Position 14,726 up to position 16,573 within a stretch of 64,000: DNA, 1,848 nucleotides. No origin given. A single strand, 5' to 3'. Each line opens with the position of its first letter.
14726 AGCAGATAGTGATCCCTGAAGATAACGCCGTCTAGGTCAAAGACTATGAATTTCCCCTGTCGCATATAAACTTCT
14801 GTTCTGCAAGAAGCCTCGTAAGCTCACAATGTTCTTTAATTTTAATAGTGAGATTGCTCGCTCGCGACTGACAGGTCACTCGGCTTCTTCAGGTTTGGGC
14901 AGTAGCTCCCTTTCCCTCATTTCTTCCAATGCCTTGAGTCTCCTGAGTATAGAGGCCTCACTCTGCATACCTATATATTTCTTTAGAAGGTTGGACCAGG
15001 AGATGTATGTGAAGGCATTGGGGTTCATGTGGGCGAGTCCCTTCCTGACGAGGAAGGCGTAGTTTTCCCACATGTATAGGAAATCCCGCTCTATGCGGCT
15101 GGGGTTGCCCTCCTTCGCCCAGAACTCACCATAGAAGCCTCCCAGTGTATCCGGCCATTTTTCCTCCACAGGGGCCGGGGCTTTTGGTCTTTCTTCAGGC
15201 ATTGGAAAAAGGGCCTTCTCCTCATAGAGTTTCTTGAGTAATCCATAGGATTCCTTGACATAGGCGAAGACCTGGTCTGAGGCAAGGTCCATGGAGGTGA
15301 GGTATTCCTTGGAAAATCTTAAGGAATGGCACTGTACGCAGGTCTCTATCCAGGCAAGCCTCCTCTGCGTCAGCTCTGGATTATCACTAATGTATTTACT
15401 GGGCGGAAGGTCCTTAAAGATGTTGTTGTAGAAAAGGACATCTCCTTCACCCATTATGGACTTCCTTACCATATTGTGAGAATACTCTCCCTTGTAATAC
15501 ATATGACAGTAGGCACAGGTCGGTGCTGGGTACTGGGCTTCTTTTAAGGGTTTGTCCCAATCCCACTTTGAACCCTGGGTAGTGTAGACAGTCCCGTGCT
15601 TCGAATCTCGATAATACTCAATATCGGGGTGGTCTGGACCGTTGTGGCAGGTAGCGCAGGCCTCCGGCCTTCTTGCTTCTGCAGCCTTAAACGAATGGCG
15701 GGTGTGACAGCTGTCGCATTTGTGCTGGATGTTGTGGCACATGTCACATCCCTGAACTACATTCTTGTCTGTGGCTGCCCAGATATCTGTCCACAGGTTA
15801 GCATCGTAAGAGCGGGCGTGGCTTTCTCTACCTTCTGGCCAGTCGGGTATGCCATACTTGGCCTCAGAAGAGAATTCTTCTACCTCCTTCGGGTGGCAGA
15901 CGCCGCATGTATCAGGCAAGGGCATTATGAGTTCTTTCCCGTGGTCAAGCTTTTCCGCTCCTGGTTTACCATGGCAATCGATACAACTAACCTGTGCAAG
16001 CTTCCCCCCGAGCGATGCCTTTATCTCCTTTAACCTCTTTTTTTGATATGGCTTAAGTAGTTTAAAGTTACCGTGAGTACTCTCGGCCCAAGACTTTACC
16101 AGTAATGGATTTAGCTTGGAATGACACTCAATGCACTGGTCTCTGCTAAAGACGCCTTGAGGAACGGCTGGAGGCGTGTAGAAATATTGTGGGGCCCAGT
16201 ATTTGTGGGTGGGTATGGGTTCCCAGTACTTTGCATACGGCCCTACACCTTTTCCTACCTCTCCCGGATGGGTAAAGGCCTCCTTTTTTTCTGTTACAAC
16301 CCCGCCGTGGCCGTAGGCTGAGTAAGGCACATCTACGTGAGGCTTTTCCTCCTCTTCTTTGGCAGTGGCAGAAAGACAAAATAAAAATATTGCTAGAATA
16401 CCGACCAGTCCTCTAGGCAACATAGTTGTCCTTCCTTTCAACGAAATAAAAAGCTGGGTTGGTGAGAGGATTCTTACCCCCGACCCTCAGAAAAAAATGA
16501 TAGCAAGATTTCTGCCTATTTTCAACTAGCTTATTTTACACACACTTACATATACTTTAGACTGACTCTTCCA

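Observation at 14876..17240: HAO-family octahaem gene and upstream small secreted protein share a duplicated promoter, 5'UTR and start module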

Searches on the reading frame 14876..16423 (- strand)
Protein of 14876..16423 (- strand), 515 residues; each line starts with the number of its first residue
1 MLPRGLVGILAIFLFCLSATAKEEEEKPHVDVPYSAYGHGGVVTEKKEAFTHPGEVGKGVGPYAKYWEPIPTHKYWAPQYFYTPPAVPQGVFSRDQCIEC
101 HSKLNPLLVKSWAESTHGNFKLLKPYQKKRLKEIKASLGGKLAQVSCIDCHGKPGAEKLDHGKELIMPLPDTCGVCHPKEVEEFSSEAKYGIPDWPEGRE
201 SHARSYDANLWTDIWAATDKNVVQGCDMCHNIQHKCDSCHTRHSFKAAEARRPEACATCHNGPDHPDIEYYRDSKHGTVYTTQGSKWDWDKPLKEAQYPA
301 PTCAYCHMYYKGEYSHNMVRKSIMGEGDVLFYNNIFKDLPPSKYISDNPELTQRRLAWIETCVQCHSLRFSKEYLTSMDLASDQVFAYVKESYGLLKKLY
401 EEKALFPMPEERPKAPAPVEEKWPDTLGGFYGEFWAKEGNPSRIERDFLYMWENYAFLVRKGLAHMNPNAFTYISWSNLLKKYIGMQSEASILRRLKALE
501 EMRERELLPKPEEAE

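Call 7: search_protein_families(library=pfam, proteins=[window:14876-16423:-], max_evalue=0.1)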
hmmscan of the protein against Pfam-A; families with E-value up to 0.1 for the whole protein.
window:14876-16423:- (515 aa): 5 families
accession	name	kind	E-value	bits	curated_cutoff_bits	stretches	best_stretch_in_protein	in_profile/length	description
PF13447.11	Multi-haem_cyto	-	4.3e-80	269.3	21.9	1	144-406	2-262/269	Seven times multi-haem cytochrome CxxCH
PF14537.11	Cytochrom_c3_2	-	2.1e-07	31.7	25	0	143-231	5-79/79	Cytochrome c3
PF14522.11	Cytochrome_C7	-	1.8e-05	24.9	24.8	1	95-177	14-66/67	Cytochrome c7 and related cytochrome c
PF09699.15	Paired_CXXCH_1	-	4.8e-05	23.4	20.6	1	144-180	6-39/41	Doubled CXXCH motif (Paired_CXXCH_1)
PF13435.11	Cytochrome_C554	-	0.00029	22.1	20.8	0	96-152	1-56/84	Cytochrome c554 and c-prime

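Call 8: search_solved_structures(query=window:14876-16423:-, show_alignments=3, max_evalue=0.001)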
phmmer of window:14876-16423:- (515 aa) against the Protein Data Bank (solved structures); distinct sequences matched with E-value up to 0.001: 8.
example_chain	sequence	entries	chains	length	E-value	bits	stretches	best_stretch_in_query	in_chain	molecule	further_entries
4fas_A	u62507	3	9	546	3.7e-101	342.2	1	57-501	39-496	Hydroxylamine oxidoreductase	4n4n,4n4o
6m0p_A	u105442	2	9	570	4.7e-101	341.9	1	56-501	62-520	Aerobic hydroxylamine oxidoreductase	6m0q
1fgj_A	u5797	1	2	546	7.9e-101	341.1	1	57-501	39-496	HYDROXYLAMINE OXIDOREDUCTASE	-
6h5l_A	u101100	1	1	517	5.8e-70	239.3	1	56-417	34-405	Similar to hydroxylamine oxidoreductase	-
6t5e_A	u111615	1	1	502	6.1e-57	196.3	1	50-501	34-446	Hydroxylamine oxidoreductase-like protein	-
4n4j_A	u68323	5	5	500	5.8e-55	189.8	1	50-501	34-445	hydroxylamine oxidoreductase | Similar to hydroxylamine oxidoreductase hao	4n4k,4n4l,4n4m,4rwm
6hif_G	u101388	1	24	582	2.3e-39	138.3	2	145-501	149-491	Hydrazine dehydrogenase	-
4qo5_A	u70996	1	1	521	1.1e-21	79.9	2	235-309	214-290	Hypothetical multiheme protein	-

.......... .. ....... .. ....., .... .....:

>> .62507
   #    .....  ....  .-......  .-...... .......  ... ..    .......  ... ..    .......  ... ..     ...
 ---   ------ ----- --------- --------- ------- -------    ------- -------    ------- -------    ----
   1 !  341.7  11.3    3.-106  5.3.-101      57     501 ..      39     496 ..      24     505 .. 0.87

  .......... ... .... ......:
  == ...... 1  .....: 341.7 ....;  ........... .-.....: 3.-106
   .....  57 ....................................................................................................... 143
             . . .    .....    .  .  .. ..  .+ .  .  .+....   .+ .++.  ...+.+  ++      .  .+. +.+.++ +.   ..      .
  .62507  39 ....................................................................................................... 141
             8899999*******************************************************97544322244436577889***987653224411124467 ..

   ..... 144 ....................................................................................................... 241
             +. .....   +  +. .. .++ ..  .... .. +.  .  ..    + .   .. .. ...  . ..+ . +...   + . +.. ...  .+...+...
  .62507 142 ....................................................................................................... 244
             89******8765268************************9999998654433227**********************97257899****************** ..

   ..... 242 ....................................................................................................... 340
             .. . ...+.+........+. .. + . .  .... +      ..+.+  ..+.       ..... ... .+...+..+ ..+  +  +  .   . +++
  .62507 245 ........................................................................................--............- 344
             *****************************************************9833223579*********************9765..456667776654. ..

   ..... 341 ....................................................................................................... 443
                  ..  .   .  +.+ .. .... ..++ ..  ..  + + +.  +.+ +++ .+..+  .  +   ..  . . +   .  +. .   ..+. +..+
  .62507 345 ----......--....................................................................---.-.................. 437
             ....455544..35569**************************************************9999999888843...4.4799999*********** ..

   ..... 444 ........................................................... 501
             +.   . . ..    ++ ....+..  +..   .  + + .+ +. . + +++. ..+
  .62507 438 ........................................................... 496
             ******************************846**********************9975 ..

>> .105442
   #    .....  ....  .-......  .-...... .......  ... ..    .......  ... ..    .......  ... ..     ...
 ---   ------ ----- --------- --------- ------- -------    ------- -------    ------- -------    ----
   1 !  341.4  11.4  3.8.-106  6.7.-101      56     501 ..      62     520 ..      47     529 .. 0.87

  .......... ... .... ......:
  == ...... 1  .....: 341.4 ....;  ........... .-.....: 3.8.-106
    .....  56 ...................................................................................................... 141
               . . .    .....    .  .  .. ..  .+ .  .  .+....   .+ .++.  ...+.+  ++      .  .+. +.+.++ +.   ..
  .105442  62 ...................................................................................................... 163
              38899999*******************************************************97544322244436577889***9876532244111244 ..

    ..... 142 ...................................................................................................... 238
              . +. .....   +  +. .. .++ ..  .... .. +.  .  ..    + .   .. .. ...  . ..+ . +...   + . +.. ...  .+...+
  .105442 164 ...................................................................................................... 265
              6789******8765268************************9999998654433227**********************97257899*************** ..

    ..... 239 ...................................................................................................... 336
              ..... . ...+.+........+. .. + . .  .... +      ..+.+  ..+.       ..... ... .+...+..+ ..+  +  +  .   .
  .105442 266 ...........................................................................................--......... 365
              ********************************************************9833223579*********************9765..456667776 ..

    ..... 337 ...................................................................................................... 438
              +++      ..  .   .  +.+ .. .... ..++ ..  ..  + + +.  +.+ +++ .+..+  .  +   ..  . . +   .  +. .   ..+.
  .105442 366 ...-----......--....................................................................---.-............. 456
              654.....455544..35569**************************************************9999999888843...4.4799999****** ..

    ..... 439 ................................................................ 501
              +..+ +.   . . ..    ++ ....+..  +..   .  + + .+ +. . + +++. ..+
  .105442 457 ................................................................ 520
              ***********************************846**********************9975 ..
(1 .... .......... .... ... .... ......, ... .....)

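Call 11: find_encoding_contigs(protein=window:14876-16423:-, flank=6000, max_places=6)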
Protein window:14876-16423:- (515 aa): no gene with exactly this product is on record in the collection.
